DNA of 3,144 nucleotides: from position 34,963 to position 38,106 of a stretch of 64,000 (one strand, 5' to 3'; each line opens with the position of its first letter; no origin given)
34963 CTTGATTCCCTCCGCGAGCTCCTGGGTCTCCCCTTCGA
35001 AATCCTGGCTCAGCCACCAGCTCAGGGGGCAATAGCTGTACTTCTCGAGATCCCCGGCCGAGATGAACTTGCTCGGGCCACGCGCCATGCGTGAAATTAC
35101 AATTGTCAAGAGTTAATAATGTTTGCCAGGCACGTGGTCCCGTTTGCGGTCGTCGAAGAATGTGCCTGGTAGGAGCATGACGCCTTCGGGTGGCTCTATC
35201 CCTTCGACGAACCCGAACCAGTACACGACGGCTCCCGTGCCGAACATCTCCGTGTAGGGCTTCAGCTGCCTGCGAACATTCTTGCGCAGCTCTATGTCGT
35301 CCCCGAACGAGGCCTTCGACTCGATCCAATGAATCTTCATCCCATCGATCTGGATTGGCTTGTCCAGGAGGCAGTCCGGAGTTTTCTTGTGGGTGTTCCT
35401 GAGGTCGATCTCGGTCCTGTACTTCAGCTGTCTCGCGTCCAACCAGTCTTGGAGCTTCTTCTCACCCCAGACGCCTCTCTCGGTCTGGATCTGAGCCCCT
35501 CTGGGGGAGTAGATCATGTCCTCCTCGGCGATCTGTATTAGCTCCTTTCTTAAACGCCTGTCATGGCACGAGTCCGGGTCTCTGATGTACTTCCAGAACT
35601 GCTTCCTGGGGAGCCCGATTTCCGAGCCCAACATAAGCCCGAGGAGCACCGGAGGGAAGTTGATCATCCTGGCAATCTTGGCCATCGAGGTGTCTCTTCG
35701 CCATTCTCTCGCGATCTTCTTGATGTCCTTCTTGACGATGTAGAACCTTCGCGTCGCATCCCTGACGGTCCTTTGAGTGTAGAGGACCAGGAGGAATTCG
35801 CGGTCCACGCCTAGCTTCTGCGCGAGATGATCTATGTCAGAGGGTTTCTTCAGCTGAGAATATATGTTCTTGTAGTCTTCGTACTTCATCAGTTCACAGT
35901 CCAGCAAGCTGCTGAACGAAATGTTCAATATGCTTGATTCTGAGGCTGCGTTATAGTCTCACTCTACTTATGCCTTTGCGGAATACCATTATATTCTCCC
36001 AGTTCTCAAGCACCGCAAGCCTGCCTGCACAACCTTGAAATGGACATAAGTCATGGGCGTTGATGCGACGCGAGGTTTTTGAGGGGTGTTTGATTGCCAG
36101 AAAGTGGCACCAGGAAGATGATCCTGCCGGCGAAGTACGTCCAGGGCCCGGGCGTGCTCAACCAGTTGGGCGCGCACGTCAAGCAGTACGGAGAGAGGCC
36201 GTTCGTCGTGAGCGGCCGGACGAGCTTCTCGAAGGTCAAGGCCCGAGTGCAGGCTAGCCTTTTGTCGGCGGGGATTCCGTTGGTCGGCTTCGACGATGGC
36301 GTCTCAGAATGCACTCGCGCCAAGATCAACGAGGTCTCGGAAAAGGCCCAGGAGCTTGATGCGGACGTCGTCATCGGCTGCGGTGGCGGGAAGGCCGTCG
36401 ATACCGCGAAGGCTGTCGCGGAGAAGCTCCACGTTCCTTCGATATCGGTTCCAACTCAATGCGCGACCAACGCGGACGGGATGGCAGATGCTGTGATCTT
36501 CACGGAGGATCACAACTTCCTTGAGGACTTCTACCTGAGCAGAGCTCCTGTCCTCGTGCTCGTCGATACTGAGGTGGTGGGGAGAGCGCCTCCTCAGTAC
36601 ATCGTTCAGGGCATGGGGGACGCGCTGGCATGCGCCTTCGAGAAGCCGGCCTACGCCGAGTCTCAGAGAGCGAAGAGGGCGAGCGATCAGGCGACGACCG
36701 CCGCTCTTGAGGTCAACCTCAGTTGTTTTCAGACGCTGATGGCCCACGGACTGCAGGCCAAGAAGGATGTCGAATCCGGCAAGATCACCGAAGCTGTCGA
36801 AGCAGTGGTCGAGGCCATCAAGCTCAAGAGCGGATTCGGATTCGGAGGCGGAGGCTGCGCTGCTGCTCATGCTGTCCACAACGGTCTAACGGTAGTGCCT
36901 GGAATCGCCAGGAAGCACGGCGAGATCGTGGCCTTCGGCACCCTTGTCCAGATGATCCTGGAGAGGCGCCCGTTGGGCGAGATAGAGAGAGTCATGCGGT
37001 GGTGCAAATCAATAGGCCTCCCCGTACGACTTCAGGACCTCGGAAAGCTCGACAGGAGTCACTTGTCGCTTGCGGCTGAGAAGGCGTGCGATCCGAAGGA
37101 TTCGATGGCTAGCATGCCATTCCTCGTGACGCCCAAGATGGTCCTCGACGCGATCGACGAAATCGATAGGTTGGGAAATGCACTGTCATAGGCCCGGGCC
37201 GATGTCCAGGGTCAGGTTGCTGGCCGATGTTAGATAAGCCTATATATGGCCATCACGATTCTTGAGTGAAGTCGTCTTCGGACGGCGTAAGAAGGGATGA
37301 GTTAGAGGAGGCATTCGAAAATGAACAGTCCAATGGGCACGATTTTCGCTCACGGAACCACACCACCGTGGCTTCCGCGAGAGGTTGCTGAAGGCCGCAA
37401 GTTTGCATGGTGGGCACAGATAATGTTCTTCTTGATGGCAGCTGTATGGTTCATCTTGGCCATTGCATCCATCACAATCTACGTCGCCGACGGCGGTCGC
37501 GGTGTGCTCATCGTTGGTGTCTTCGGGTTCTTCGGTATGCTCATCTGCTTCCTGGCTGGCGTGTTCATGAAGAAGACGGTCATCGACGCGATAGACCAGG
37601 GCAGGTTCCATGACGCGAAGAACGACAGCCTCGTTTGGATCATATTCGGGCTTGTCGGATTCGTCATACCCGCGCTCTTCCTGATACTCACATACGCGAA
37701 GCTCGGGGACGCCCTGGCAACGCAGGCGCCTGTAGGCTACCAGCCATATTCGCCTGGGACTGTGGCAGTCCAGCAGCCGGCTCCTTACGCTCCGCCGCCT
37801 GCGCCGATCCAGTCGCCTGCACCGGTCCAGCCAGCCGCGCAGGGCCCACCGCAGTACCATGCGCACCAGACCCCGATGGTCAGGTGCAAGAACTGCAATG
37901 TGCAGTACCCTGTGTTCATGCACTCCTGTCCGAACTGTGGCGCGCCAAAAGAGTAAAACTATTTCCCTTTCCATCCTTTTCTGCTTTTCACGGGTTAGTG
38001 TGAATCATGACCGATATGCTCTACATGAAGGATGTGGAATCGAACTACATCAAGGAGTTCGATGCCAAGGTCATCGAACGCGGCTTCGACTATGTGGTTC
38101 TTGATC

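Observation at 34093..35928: Operon of a TPD/CDIN1-like nuclease and a membrane-embedded Cas4-like Fe-S nuclease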

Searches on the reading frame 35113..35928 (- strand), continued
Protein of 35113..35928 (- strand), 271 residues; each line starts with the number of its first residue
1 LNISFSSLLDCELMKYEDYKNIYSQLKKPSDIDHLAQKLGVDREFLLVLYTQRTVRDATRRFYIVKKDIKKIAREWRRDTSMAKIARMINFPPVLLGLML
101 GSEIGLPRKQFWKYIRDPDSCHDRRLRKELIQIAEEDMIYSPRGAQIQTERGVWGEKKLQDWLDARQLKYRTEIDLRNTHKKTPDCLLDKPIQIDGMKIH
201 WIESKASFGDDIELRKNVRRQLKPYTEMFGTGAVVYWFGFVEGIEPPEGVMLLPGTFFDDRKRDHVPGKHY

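Call 65: fold_search(model_id=the predicted structure, library=pdb)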
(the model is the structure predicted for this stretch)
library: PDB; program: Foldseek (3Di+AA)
matches with E <= 10: 112; with E <= 0.001: 0
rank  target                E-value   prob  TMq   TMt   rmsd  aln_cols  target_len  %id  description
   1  1k83_E                6.2e-02  0.77  0.24  0.28   7.5       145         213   12  Crystal Structure of Yeast RNA Polymerase II Complexed with the Inhibitor Alpha Amanitin (released 2002-02-13)
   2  8u9x_E                7.9e-02  0.72  0.26  0.30   7.1       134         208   10  STRUCTURAL BASIS OF TRANSCRIPTION: RNA POLYMERASE II SUBSTRATE BINDING AND METAL COORDINATION AT 3.0 A OF T834P MUTANT (released 2024-09-18)
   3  1y88                  8.9e-02  0.84  0.25  0.33   5.9       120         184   15  Crystal Structure of Protein of Unknown Function AF1548 (released 2004-12-21)
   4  5xog_E                1.1e-01  0.69  0.24  0.28   7.7       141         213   11  RNA Polymerase II elongation complex bound with Spt5 KOW5 and Elf1 (released 2017-08-16)
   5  1dzf                  1.2e-01  0.60  0.25  0.28   7.8       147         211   11  RPB5 from S.cerevisiae (released 2000-06-09)
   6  6hlr_E                1.2e-01  0.60  0.22  0.26   7.2       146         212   10  Yeast RNA polymerase I elongation complex bound to nucleotide analog GMPCPP (core focused) (released 2019-04-03)
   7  9bf1_A                1.4e-01  0.80  0.25  0.07   5.7       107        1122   14  Structure of apo-state V. cholerae DdmD (released 2024-08-21)
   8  1i50_E                1.4e-01  0.60  0.25  0.28   7.4       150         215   12  RNA POLYMERASE II CRYSTAL FORM II AT 2.8 A RESOLUTION (released 2001-04-23)
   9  9khv_A                1.7e-01  0.54  0.19  0.05   5.7        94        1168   17  Structure of DdmD dimer with ssDNA without nucleotide (released 2025-02-19)
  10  9c6q_C                2.1e-01  0.30  0.26  0.08   7.5       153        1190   15  Structure of V. cholerae monomeric DdmD bound with ssDNA (released 2024-08-21)
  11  7vba_E                2.3e-01  0.47  0.24  0.30   6.8       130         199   10  Structure of the pre state human RNA Polymerase I Elongation Complex (released 2022-02-16)
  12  9ja1_E                2.6e-01  0.44  0.24  0.28   8.4       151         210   12  The RNA polymerase II elongation complex from Saccharomyces cerevisiae (released 2024-09-04)
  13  9g1x_E                3.3e-01  0.38  0.25  0.30   6.8       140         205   11  Yeast RNA polymerase I elongation complex stalled by an apurinic site, 11-subunit (released 2025-06-18)
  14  6hlq_E                4.2e-01  0.35  0.23  0.27   7.0       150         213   10  Yeast RNA polymerase I* elongation complex bound to nucleotide analog GMPCPP (released 2019-04-03)
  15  7edb_B                5.7e-01  0.30  0.22  0.18   6.9       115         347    9  EcoT38I restriction endonuclease complexed with DNA (released 2022-03-16)
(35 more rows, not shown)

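Call 79: find_related_loci(query=A1, collection=viral_contigs, flank=4000)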
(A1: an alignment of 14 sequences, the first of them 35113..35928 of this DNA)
Query A1 (271 aa) in viral_contigs; peptide patterns used: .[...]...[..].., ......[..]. (x = any residue, [..] = any of these).
15 stretches matched a pattern, but none encodes a relative of the query by tblastn (E <= 1e-3).

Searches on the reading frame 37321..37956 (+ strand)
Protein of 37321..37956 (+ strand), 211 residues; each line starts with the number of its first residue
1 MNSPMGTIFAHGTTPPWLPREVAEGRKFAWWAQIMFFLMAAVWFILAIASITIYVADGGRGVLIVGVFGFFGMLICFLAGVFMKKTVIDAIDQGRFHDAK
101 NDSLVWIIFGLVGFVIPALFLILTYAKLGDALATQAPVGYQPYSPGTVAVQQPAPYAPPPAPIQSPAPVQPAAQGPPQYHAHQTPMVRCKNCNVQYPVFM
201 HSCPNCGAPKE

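Call 49: search_protein_families(library=pfam, proteins=[window:37321-37956:+], max_evalue=0.001)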
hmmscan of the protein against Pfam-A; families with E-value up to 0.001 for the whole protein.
window:37321-37956:+ (211 aa): 0 families

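Call 58: search_protein_families(library=pfam, proteins=[window:37321-37956:+], max_evalue=0.01)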
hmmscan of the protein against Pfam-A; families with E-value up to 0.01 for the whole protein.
window:37321-37956:+ (211 aa): 1 family
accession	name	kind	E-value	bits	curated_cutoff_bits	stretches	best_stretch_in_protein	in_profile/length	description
PF13240.11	Zn_Ribbon_1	-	0.0035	17.5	25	1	189-209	2-22/23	zinc-ribbon domain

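Call 59: search_protein_families(library=padloc, proteins=[window:37321-37956:+], max_evalue=0.01)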
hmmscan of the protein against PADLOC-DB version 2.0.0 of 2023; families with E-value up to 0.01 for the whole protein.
window:37321-37956:+ (211 aa): 0 families
